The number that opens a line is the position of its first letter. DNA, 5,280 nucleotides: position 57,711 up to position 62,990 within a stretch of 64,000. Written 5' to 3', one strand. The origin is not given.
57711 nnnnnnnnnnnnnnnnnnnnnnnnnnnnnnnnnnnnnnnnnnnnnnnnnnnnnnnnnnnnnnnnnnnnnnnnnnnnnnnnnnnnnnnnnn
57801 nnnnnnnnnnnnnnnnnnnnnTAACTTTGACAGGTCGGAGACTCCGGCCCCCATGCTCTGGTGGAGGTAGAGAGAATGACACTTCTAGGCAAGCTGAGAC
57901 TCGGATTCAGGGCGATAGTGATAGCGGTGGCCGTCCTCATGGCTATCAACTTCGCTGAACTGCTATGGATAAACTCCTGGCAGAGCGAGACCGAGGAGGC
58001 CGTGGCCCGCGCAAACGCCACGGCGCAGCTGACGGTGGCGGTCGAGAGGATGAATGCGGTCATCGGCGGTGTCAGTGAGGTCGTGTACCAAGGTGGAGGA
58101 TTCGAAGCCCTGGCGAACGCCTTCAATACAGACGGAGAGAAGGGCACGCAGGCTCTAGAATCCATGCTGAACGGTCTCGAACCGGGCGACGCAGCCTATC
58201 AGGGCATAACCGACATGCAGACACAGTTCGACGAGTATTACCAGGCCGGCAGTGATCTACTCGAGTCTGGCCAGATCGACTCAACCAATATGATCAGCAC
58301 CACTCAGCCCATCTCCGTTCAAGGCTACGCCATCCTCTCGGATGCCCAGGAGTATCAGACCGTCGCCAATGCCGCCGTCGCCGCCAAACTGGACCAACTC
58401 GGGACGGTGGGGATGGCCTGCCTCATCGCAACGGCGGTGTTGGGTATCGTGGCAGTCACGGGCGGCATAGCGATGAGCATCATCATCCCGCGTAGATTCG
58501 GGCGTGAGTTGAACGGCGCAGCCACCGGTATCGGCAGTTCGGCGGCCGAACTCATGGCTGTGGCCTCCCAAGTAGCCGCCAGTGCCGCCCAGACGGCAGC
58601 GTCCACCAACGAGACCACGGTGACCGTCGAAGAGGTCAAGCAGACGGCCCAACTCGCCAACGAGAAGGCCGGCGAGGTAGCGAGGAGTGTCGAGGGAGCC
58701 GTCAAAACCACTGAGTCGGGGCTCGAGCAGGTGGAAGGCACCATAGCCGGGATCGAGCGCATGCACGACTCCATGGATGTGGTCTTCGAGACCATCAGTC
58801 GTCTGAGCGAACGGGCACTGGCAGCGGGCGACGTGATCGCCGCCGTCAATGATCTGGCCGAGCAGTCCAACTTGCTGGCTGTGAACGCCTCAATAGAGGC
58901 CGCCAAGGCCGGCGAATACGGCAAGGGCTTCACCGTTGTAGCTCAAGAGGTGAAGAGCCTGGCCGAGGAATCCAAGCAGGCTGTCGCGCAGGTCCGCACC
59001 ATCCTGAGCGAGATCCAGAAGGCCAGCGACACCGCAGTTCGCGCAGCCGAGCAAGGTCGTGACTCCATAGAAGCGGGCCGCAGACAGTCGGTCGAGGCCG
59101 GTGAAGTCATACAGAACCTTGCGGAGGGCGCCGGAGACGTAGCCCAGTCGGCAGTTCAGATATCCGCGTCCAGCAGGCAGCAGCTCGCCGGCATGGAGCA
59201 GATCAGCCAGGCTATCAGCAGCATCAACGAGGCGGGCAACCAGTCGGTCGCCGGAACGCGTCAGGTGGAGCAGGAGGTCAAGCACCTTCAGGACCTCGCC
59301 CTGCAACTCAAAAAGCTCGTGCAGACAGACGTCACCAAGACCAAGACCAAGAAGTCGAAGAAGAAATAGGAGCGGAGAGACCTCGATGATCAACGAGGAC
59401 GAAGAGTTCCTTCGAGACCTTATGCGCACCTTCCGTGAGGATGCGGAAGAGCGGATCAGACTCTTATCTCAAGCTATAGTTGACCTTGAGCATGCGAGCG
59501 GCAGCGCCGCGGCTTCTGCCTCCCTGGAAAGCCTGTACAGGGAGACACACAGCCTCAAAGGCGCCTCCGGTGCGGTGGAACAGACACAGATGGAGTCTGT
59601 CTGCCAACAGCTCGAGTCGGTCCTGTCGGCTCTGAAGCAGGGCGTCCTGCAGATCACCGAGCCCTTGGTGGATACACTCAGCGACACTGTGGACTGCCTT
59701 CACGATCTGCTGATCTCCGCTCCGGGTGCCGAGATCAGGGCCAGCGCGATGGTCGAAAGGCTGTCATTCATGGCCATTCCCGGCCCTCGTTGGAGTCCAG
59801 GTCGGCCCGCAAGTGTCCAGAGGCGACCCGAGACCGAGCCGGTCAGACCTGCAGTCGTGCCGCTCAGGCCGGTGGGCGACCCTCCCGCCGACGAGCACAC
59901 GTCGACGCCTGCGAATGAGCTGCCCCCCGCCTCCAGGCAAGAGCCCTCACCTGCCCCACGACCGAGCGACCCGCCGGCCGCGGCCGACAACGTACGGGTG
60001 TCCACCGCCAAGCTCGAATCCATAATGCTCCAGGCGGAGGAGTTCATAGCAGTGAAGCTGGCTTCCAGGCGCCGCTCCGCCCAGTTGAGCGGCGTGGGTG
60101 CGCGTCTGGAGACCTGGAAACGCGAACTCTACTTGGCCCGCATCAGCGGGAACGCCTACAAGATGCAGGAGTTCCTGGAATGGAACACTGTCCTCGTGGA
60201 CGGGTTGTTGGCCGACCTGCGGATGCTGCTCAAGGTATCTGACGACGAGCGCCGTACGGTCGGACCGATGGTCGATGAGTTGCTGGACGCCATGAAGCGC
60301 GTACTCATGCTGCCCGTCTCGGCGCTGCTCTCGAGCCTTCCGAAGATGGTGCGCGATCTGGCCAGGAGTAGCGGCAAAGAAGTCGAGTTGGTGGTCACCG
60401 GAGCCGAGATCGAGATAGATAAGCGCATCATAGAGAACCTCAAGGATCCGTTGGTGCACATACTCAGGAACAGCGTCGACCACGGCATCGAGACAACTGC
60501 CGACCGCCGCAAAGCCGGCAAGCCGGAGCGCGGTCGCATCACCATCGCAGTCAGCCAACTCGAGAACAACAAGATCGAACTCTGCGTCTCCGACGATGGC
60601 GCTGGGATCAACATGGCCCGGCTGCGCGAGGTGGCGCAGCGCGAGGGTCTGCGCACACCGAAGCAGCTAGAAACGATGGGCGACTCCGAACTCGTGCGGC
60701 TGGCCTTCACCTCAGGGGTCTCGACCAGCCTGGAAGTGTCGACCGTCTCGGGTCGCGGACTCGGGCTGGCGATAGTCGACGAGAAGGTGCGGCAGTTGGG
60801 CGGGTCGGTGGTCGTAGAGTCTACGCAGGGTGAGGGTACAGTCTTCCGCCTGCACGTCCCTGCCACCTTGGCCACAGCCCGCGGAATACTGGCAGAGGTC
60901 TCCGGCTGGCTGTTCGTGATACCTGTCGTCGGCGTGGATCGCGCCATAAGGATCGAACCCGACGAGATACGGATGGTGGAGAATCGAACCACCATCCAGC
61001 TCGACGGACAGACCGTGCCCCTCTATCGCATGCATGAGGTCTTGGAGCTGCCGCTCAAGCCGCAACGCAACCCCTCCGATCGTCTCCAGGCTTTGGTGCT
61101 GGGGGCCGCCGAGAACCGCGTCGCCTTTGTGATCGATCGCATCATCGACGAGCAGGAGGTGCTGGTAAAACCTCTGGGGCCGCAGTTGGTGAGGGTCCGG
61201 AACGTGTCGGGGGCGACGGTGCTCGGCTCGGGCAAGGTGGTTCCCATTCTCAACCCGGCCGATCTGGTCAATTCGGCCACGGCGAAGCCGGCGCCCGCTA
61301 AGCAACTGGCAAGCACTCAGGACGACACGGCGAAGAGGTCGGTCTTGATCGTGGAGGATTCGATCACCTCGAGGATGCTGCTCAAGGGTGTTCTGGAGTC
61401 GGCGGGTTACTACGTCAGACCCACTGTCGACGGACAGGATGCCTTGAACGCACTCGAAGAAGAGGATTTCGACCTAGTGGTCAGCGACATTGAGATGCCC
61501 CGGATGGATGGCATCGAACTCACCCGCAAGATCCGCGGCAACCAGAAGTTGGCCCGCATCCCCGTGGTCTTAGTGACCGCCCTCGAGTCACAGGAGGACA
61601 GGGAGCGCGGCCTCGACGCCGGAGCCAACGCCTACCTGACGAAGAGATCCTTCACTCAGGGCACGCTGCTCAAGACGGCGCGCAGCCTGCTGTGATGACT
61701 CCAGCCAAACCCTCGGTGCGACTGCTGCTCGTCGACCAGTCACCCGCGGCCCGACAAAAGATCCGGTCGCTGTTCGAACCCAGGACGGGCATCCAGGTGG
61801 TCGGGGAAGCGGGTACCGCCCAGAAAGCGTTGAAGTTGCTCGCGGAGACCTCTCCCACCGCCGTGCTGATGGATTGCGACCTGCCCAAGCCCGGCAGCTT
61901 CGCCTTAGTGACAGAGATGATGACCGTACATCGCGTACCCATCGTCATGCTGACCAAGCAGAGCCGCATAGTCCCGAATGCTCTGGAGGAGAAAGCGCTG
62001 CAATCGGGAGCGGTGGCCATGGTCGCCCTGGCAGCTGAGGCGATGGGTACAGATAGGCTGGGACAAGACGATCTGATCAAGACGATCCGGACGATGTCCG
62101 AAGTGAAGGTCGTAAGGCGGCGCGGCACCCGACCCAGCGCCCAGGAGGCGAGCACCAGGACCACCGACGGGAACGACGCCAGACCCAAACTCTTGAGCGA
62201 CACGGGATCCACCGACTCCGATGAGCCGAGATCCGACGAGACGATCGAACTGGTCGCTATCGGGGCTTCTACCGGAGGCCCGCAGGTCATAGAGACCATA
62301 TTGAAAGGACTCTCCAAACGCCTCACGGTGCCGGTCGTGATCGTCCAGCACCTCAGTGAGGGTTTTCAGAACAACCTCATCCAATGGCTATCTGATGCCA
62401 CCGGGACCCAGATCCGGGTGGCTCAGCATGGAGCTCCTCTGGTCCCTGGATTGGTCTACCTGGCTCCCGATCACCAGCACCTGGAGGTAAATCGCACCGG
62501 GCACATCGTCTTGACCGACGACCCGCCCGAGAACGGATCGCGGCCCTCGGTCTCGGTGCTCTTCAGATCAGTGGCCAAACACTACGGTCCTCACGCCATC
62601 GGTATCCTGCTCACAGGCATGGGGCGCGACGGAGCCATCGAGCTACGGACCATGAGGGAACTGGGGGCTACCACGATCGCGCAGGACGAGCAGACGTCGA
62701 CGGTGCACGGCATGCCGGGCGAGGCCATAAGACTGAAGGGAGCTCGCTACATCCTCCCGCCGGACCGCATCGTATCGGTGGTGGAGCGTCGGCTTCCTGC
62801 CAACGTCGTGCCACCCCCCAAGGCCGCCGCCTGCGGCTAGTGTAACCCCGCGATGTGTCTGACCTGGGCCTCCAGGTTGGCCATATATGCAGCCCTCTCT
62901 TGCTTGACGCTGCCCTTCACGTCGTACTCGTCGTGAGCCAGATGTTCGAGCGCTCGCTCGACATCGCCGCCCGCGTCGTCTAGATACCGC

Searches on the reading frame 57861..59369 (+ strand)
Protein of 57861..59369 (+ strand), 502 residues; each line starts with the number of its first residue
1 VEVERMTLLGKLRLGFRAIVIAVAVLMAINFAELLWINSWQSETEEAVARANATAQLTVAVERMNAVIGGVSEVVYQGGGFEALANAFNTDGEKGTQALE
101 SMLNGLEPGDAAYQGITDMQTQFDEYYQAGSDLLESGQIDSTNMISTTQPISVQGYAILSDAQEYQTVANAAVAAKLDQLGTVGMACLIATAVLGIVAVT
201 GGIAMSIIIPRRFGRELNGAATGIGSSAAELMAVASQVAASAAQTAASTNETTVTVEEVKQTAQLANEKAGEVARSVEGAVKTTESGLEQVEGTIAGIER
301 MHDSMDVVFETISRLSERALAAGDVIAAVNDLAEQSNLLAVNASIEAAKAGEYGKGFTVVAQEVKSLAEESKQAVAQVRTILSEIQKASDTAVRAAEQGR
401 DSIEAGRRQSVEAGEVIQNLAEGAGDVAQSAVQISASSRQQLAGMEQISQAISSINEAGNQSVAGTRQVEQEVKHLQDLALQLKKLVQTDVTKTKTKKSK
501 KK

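Call 25: search_protein_families(library=pfam, proteins=[window:57861-59369:+], max_evalue=0.0001)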
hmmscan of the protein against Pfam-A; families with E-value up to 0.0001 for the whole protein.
window:57861-59369:+ (502 aa): 1 family
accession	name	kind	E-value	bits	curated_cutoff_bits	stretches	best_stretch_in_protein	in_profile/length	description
PF00015.26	MCPsignal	-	3.4e-33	115.3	34.6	1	304-457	17-170/172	Methyl-accepting chemotaxis protein (MCP) signalling domain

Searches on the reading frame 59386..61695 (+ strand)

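Call 25: search_protein_families(library=pfam, proteins=[window:59386-61695:+], max_evalue=0.0001)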
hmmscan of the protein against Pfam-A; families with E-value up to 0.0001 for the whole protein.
window:59386-61695:+ (769 aa): 4 families
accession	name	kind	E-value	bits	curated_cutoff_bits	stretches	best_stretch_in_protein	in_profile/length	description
PF00072.30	Response_reg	-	7.5e-27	94.1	30.2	1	653-762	1-107/111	Response regulator receiver domain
PF01584.24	CheW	-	2.9e-19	69.5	23.5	1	500-630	2-136/138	CheW-like domain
PF02518.31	HATPase_c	-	6e-18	65.8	26.4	1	354-494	4-110/111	Histidine kinase-, DNA gyrase B-, and HSP90-like ATPase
PF01627.28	Hpt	-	1.3e-12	48.2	24.6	1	11-103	1-79/84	Hpt domain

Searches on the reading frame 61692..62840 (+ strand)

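Call 25: search_protein_families(library=pfam, proteins=[window:61692-62840:+], max_evalue=0.0001)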
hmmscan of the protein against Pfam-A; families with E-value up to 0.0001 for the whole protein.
window:61692-62840:+ (382 aa): 2 families
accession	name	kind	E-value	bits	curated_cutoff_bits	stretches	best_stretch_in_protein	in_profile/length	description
PF01339.22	CheB_methylest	-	2.2e-57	194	24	1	188-362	1-172/174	CheB methylesterase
PF00072.30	Response_reg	-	2.4e-11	44.2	30.2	1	12-111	2-97/111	Response regulator receiver domain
